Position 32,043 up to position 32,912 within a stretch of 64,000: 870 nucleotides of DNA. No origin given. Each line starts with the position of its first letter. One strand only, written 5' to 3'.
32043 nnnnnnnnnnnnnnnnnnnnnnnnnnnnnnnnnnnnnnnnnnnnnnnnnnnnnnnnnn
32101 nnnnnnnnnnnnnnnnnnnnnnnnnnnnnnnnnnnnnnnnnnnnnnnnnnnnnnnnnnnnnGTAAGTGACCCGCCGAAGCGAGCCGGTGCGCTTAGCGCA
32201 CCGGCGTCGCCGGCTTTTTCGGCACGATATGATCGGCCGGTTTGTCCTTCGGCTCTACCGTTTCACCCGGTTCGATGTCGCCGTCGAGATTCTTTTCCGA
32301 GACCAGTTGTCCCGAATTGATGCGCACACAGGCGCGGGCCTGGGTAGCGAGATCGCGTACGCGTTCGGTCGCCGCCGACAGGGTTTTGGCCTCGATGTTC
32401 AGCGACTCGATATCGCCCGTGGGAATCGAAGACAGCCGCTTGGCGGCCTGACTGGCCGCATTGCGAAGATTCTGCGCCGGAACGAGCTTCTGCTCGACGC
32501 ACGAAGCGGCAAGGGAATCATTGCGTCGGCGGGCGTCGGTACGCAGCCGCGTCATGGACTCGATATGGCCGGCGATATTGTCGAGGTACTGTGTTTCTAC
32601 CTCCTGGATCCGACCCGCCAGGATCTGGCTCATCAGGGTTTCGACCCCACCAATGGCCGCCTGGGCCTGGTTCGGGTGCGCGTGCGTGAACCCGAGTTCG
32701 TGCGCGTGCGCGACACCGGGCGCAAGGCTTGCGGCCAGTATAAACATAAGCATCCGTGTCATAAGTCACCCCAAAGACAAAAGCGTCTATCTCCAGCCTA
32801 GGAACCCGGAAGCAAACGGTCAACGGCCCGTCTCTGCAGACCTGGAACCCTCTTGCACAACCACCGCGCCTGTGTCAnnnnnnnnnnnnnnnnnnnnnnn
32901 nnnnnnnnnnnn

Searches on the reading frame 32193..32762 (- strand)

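Call 23: search_protein_families(library=ncbifam, proteins=[window:32193-32762:-], max_evalue=0.001)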
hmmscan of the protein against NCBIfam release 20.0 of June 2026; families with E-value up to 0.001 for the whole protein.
window:32193-32762:- (189 aa): 0 families

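Call 24: search_protein_families(library=pfam, proteins=[window:32193-32762:-], max_evalue=0.001)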
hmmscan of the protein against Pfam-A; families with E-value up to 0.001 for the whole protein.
window:32193-32762:- (189 aa): 0 families

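Call 59: search_protein_families(library=pfam, proteins=[window:32193-32762:-], max_evalue=1)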
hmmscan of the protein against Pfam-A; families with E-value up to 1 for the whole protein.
window:32193-32762:- (189 aa): 1 family
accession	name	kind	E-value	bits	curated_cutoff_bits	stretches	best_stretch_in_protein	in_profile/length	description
PF24554.1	DUF7603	-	0.094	13.9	27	1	96-150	20-74/110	Domain of unknown function (DUF7603)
